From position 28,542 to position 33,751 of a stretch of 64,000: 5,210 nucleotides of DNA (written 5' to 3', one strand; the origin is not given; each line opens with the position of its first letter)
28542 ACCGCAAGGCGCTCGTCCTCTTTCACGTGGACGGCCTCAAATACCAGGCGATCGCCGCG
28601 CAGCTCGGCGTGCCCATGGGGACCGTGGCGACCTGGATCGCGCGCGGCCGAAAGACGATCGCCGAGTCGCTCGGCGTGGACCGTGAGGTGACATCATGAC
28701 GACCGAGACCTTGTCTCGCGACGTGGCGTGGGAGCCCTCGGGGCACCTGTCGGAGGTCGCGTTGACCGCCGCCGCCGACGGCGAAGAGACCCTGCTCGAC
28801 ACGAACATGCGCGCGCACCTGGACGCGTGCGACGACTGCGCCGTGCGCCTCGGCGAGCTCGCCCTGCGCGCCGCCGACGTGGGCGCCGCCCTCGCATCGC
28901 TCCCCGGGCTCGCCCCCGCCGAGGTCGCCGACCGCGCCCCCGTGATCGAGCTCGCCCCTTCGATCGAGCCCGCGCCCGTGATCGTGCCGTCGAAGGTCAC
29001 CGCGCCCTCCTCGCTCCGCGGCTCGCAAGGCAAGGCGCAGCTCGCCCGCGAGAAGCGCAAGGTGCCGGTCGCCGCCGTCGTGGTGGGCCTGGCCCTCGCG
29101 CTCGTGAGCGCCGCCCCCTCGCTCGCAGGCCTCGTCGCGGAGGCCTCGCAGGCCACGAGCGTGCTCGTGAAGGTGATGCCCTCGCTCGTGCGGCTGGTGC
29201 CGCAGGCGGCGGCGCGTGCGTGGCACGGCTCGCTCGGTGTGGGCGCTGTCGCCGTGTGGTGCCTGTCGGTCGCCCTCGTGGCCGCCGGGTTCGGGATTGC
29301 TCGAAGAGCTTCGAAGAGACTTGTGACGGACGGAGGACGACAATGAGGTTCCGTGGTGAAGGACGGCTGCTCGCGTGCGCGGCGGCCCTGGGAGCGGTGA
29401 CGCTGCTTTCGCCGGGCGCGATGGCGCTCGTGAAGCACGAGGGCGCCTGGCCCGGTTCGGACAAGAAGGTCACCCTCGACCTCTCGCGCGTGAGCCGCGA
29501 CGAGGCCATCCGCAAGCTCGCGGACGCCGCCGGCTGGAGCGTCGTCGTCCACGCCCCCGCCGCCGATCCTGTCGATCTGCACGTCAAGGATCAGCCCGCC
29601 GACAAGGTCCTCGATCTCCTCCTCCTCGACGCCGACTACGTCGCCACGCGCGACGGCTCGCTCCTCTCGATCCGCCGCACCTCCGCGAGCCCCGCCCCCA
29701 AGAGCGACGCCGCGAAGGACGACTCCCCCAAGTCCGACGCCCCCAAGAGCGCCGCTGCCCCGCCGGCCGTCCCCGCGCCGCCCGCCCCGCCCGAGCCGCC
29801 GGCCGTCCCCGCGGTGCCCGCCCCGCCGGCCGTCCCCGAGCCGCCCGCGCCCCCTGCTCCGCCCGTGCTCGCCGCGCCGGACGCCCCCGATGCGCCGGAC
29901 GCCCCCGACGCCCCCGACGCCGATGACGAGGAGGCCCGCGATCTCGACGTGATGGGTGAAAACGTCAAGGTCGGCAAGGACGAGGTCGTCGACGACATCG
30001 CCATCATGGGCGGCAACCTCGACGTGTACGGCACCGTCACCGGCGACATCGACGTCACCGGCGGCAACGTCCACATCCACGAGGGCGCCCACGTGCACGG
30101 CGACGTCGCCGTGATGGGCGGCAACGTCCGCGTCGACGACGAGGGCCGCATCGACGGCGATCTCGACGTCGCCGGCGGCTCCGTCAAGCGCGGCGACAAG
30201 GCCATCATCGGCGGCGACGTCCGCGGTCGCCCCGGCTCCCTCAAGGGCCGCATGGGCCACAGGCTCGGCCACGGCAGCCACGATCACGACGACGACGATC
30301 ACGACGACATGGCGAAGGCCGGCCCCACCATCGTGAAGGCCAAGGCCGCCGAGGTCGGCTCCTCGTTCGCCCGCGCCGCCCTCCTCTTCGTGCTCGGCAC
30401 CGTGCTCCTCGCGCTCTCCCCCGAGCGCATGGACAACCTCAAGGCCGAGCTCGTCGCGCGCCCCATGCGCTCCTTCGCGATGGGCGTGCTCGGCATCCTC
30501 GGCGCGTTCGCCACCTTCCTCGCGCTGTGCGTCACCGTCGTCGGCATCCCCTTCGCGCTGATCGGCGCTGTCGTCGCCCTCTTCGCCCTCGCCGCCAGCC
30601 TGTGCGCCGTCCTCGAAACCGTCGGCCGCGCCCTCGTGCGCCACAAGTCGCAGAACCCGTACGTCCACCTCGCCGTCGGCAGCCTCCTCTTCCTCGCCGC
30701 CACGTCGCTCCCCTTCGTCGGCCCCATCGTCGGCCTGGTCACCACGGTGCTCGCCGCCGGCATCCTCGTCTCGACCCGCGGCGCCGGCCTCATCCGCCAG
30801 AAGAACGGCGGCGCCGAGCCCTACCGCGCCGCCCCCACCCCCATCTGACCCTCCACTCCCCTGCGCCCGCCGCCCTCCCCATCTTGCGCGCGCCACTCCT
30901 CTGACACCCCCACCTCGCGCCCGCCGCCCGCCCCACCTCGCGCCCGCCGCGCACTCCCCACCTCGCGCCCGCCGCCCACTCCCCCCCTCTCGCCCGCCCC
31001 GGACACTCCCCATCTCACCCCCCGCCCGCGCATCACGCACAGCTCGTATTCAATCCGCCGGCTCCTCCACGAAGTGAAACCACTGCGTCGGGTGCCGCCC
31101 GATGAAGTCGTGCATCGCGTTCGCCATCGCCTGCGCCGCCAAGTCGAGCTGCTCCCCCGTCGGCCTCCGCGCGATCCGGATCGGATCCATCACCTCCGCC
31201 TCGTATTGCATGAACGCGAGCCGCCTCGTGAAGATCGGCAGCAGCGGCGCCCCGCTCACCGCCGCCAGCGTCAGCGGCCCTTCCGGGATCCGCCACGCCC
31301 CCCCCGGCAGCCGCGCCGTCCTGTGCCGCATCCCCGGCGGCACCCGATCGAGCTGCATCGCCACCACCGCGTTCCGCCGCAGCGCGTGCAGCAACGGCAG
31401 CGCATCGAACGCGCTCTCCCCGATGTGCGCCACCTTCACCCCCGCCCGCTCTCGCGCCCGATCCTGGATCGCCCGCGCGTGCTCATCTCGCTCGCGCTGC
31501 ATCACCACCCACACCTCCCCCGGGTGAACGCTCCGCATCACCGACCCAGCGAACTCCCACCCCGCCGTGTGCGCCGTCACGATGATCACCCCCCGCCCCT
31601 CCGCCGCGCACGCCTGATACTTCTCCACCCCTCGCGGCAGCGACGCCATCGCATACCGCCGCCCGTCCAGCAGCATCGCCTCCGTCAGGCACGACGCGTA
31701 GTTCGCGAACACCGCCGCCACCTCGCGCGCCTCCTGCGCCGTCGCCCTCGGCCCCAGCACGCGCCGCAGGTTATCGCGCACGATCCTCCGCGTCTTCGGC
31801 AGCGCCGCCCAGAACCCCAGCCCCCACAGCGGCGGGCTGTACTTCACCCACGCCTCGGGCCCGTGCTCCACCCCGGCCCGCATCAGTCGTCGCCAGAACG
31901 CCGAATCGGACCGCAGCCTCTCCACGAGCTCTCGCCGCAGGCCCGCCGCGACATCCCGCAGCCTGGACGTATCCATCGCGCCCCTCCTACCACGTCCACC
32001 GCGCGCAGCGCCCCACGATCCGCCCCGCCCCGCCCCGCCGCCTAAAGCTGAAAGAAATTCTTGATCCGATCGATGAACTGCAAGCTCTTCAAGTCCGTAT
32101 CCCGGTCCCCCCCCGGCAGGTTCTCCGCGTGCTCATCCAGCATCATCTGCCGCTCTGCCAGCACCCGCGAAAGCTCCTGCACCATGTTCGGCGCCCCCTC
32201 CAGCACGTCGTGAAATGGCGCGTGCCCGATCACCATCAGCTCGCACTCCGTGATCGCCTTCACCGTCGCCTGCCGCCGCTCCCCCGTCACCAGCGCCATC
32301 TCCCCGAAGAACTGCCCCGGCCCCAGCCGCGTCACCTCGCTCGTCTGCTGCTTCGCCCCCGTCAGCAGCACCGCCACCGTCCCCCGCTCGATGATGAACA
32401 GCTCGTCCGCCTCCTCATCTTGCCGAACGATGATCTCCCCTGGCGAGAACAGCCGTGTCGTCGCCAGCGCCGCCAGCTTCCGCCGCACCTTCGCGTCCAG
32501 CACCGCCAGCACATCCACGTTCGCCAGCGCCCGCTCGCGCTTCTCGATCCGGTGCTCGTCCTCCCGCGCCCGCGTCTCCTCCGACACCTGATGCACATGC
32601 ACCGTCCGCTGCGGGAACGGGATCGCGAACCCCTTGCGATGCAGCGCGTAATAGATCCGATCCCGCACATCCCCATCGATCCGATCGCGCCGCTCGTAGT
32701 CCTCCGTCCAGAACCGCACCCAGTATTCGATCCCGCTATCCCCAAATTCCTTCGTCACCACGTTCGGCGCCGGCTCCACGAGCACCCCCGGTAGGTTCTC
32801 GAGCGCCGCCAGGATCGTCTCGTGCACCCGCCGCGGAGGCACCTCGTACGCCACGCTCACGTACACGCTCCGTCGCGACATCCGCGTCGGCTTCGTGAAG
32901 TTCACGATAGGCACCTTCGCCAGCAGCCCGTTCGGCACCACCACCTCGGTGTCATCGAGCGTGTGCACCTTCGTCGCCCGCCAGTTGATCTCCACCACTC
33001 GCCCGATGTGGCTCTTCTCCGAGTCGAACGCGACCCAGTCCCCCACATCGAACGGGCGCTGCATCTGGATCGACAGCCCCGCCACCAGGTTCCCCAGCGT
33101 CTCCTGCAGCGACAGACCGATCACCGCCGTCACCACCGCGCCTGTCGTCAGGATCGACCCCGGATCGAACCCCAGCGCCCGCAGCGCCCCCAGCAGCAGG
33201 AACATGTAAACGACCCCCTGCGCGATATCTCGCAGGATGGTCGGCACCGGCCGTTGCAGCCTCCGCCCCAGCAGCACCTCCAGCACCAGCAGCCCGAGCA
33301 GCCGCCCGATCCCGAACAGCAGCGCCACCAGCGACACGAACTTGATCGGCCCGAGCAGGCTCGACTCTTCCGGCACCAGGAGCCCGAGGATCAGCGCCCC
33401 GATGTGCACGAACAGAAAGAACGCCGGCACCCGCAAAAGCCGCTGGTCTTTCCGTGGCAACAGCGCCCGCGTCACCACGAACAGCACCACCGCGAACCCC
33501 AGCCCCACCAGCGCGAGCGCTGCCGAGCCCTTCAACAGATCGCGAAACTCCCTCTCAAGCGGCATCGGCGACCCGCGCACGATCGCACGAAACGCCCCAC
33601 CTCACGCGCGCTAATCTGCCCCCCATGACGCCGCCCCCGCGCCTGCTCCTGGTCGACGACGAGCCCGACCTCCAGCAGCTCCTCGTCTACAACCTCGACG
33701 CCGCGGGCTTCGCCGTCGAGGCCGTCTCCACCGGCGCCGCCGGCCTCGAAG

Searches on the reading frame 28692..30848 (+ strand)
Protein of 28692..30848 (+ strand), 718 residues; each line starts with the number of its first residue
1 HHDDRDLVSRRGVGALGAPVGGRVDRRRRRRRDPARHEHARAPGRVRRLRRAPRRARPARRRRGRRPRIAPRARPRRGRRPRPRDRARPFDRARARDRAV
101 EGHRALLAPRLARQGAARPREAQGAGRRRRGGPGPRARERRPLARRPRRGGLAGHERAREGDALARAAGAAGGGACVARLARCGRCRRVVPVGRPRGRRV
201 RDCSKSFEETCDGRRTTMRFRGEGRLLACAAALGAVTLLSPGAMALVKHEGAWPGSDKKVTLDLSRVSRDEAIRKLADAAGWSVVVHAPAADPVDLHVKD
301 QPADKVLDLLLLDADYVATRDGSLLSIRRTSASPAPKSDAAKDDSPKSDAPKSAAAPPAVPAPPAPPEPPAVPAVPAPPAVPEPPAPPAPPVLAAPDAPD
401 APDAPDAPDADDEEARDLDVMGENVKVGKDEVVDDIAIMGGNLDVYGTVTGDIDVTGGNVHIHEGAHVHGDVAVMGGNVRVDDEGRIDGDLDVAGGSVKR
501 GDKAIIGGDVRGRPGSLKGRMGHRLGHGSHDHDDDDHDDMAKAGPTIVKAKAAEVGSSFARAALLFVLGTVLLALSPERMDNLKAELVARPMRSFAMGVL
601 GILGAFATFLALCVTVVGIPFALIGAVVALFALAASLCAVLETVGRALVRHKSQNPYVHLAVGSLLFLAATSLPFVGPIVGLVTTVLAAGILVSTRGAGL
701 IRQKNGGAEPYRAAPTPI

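Call 18: search_protein_families(library=pfam, proteins=[window:28692-30848:+], max_evalue=0.001)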
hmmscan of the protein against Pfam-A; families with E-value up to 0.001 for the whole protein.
window:28692-30848:+ (718 aa): 1 family
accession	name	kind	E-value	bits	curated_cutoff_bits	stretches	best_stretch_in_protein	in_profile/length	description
PF07660.19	STN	-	0.00044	20.4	28.4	0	294-328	16-50/52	Secretin and TonB N terminus short domain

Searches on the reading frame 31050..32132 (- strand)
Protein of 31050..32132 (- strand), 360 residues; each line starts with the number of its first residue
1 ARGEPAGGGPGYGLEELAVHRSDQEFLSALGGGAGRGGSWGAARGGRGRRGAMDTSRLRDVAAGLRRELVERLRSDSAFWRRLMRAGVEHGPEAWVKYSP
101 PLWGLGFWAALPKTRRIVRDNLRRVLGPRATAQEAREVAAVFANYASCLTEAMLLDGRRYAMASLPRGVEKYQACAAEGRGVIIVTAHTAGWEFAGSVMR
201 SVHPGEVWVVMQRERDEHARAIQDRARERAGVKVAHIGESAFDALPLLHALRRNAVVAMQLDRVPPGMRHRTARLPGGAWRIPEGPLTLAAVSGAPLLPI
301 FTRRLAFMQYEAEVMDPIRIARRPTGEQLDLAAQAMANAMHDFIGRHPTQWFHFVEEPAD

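Call 17: search_protein_families(library=pfam, proteins=[window:31050-32132:-], max_evalue=0.001)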
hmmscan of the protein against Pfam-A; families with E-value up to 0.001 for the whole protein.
window:31050-32132:- (360 aa): 1 family
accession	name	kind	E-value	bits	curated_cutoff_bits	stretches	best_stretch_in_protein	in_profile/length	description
PF03279.18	Lip_A_acyltrans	-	1e-20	74.6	22.3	1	105-354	41-289/295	Bacterial lipid A biosynthesis acyltransferase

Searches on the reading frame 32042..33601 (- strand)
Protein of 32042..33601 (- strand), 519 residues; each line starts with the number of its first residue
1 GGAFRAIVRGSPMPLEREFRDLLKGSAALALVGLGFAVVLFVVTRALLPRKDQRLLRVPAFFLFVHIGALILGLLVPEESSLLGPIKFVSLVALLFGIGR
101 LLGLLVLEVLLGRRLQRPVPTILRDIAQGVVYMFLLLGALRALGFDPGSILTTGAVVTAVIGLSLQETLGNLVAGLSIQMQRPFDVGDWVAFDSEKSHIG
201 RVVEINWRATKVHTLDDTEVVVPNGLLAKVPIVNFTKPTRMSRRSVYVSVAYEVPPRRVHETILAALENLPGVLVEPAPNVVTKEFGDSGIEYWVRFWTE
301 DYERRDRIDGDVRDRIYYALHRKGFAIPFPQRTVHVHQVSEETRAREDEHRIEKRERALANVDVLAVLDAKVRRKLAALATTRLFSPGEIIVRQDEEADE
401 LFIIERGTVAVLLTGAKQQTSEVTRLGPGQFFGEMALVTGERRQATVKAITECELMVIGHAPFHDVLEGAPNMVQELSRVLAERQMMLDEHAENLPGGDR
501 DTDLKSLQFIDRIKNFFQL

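Call 17: search_protein_families(library=pfam, proteins=[window:32042-33601:-], max_evalue=0.001)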
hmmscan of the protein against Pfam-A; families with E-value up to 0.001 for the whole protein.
window:32042-33601:- (519 aa): 3 families
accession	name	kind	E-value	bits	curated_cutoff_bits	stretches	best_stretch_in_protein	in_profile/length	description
PF00027.35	cNMP_binding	-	4.7e-23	81.4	27.5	1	383-468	2-87/89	Cyclic nucleotide-binding domain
PF00924.24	MS_channel_2nd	-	7.4e-19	68.1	20.2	1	168-237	2-68/68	Mechanosensitive ion channel, beta-domain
PF21082.3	MS_channel_3rd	-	5.4e-12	46.4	21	1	246-325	3-86/88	Mechanosensitive ion channel MscS, C-terminal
